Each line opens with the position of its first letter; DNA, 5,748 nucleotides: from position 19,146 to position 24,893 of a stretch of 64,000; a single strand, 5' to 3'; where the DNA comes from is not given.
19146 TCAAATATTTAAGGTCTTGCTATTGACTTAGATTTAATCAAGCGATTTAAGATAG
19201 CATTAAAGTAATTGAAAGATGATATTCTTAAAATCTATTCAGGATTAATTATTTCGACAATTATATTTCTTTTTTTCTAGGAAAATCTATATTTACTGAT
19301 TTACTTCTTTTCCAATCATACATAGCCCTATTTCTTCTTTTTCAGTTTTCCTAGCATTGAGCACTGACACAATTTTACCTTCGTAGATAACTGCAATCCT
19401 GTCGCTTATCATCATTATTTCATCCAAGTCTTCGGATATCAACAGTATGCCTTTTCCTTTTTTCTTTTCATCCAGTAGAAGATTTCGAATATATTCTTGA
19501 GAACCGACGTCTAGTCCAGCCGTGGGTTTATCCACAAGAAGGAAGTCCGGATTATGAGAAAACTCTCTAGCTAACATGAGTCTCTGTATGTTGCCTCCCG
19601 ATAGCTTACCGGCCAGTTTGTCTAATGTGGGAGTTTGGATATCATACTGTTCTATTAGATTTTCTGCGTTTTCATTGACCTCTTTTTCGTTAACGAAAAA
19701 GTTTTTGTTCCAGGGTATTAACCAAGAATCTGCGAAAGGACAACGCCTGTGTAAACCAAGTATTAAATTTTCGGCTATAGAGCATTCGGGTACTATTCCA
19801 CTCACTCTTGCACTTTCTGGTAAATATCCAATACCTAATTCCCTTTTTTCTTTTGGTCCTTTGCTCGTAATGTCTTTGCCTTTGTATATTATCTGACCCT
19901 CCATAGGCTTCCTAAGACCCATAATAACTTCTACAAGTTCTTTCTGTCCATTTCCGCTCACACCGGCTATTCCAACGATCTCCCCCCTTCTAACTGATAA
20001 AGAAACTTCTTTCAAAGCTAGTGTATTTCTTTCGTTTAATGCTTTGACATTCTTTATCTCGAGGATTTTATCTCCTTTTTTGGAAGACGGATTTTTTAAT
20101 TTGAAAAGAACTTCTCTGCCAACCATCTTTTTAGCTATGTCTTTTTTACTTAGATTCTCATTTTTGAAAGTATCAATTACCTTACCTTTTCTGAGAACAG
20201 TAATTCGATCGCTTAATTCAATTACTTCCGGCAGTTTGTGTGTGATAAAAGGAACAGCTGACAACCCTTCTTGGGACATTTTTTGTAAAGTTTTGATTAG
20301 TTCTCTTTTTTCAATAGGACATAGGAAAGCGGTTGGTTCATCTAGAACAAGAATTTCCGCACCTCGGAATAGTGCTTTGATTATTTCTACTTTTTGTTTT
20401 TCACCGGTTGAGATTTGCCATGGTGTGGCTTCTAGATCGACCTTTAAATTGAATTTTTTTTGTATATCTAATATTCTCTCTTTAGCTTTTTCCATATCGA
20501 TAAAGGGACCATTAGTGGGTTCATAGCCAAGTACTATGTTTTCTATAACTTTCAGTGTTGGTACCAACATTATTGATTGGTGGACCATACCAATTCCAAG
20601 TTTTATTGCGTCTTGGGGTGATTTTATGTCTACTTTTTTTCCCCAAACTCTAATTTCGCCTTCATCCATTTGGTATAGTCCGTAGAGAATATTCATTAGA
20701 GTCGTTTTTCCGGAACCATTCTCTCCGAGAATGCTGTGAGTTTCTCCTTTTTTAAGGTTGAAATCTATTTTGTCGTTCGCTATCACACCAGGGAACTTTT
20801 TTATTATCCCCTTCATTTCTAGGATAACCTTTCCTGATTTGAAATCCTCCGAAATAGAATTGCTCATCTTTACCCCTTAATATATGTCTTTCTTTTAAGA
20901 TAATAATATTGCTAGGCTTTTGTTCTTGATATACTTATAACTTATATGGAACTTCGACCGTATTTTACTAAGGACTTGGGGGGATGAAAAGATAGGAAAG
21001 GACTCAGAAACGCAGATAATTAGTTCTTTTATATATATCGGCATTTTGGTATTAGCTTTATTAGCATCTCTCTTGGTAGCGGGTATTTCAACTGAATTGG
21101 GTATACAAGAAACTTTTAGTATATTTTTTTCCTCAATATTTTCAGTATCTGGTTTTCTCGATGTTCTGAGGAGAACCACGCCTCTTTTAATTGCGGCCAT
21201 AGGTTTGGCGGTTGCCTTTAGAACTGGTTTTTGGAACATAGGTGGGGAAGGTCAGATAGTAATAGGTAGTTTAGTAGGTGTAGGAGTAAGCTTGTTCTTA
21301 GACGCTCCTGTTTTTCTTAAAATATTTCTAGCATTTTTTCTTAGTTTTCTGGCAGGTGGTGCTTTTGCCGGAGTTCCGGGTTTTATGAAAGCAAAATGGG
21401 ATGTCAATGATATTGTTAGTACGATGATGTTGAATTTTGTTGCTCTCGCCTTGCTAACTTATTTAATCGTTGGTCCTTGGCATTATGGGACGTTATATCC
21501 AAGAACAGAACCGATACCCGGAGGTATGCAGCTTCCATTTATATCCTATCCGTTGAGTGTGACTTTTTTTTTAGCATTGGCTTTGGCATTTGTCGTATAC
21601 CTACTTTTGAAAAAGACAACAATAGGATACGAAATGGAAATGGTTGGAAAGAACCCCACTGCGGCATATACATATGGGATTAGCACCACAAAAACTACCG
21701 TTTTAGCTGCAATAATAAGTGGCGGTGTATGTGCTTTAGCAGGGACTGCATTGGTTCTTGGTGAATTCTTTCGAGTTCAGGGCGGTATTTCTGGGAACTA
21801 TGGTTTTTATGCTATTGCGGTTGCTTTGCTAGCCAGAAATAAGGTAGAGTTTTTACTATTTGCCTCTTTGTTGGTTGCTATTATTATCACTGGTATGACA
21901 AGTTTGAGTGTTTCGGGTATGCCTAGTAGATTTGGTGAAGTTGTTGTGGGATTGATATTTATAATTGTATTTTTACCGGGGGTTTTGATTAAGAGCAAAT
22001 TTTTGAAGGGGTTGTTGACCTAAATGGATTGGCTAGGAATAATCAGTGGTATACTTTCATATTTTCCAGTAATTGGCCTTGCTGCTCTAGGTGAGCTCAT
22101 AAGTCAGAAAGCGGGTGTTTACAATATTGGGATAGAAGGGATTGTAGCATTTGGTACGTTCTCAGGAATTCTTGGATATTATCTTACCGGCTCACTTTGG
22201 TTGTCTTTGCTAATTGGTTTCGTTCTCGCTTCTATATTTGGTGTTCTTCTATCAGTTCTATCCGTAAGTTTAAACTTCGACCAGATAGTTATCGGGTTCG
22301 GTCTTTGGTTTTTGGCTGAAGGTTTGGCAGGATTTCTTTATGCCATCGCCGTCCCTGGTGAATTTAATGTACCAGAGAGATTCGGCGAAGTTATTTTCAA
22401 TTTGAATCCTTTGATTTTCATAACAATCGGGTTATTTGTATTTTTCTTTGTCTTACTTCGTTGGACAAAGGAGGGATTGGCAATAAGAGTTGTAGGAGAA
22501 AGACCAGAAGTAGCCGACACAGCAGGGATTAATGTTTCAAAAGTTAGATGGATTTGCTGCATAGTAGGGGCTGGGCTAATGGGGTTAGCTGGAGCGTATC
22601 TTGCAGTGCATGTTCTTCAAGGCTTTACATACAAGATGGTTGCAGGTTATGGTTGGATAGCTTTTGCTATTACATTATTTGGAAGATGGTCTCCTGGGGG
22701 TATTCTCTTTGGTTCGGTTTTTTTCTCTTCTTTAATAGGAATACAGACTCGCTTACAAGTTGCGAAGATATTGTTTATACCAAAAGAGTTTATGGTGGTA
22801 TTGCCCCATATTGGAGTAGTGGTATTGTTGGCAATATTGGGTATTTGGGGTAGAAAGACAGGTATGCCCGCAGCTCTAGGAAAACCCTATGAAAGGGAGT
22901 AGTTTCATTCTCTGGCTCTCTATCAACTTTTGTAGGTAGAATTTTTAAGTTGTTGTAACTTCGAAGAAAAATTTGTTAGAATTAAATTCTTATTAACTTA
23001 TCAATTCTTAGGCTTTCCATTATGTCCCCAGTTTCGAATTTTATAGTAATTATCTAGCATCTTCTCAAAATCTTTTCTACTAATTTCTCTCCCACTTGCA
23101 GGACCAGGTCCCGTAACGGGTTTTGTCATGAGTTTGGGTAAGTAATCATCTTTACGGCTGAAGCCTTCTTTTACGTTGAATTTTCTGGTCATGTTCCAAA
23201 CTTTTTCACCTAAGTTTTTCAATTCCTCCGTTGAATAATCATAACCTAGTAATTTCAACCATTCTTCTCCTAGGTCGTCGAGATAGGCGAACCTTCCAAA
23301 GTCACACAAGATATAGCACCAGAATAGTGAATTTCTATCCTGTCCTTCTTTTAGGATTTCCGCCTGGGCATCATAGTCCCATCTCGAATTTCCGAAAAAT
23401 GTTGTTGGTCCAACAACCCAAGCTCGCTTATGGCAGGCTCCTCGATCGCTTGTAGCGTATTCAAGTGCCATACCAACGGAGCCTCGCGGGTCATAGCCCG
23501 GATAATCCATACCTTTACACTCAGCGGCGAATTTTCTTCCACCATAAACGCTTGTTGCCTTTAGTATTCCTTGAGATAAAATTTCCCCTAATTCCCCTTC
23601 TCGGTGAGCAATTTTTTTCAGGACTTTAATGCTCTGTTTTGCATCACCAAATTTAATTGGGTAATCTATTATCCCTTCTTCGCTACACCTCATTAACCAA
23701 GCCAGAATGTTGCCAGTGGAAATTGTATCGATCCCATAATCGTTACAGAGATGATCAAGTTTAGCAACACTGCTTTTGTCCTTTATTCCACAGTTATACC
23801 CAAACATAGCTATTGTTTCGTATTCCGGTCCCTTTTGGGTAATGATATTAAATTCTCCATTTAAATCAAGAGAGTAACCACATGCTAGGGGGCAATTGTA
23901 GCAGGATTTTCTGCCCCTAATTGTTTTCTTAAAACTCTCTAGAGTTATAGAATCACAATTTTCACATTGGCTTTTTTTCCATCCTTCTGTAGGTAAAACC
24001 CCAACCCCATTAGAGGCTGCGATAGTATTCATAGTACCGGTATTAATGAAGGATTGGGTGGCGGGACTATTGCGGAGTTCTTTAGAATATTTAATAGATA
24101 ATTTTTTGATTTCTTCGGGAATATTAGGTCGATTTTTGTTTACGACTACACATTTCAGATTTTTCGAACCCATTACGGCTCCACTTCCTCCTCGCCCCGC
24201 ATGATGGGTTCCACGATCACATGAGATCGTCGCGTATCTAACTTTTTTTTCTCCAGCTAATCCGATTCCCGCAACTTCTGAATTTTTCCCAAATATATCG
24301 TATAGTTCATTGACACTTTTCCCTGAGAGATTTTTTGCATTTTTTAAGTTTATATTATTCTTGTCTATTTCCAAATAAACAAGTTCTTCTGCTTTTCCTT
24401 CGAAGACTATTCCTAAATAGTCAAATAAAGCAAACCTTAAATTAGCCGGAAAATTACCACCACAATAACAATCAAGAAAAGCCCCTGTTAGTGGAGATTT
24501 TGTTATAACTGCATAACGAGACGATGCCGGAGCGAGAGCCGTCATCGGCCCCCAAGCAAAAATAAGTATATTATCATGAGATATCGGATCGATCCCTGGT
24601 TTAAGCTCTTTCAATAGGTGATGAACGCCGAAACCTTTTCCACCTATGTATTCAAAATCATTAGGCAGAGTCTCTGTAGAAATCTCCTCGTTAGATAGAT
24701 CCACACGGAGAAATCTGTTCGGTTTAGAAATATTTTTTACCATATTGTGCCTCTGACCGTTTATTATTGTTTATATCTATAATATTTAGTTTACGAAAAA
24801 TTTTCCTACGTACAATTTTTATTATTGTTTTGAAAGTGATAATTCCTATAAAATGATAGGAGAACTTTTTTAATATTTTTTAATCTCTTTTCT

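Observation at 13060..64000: ~50-kb island that reads like an undescribed anaerobic catabolic pathway for 5-substituted (amino)pyrimidines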

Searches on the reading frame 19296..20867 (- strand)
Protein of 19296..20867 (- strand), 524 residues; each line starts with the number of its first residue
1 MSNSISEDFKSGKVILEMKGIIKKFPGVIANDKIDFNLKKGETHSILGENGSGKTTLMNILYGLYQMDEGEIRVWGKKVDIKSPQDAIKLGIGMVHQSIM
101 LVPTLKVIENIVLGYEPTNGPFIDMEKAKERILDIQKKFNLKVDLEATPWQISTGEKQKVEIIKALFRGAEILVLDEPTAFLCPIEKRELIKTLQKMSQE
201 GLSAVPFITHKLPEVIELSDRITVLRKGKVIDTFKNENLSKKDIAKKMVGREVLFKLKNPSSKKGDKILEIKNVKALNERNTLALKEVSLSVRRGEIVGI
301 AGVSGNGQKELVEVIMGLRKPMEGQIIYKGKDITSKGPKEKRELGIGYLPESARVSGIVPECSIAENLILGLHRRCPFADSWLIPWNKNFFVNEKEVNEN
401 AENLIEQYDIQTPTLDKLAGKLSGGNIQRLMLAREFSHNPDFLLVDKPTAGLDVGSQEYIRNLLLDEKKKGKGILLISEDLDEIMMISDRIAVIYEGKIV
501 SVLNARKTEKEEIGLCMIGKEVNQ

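Call 3: search_protein_families(library=pfam, proteins=[window:19296-20867:-])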
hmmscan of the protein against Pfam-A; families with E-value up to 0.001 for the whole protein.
window:19296-20867:- (524 aa): 3 families
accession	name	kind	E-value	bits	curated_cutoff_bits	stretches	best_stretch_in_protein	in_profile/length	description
PF00005.33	ABC_tran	-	4.6e-55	186.4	25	2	33-180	3-137/137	ABC transporter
PF13304.12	AAA_21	-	4.3e-09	37.3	27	0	109-199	187-288/304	AAA domain, putative AbiEii toxin, Type IV TA system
PF02463.25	SMC_N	-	0.00046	20.1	40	0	30-62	14-46/220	RecF/RecN/SMC N terminal domain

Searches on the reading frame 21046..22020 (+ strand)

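Call 3: search_protein_families(library=pfam, proteins=[window:21046-22020:+])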
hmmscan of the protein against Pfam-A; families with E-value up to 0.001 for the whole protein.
window:21046-22020:+ (325 aa): 1 family
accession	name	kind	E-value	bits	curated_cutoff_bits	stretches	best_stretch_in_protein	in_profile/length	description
PF02653.21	BPD_transp_2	-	3.1e-36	125.4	26.8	1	38-308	3-268/269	Branched-chain amino acid transport system / permease component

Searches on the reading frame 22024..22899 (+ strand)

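Call 3: search_protein_families(library=pfam, proteins=[window:22024-22899:+])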
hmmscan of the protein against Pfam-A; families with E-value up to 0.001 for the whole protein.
window:22024-22899:+ (292 aa): 1 family
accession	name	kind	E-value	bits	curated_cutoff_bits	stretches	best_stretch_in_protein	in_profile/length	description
PF02653.21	BPD_transp_2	-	2.2e-29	102.9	26.8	1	7-236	2-241/269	Branched-chain amino acid transport system / permease component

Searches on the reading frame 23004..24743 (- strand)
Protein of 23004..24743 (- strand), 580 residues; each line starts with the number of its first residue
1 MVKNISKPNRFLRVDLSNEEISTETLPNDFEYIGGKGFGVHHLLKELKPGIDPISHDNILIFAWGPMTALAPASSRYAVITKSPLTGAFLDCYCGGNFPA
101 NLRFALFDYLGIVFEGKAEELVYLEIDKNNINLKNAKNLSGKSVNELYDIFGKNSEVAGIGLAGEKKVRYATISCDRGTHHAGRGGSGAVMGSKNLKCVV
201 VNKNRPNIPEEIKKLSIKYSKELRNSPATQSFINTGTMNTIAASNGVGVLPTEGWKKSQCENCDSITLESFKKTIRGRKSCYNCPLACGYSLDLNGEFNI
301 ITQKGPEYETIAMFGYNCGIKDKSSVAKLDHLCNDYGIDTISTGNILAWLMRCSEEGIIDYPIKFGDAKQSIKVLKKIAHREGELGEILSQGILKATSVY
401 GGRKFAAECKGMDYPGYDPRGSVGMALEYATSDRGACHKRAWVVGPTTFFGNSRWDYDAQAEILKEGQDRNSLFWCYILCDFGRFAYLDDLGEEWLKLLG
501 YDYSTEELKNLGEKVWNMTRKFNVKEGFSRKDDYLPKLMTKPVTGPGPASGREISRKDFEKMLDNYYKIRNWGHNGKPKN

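Call 3: search_protein_families(library=pfam, proteins=[window:23004-24743:-])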
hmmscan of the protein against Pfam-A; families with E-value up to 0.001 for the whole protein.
window:23004-24743:- (580 aa): 2 families
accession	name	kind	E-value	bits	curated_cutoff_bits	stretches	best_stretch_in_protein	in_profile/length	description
PF01314.23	AFOR_C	-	1.4e-108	363.9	27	1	216-579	3-376/385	Aldehyde ferredoxin oxidoreductase, domains 2 & 3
PF02730.20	AFOR_N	-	2e-61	207.6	29.8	1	10-203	2-198/199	Aldehyde ferredoxin oxidoreductase, N-terminal domain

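Call 10: search_protein_families(library=ncbifam, proteins=[window:23004-24743:-], max_evalue=0.00001)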
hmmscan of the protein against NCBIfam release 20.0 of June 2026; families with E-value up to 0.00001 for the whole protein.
window:23004-24743:- (580 aa): 1 family
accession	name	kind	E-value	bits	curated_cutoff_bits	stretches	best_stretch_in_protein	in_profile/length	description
NF007354.0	PRK09849.1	equivalog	9.1e-45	153.4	868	1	11-205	12-208/703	aldehyde ferredoxin oxidoreductase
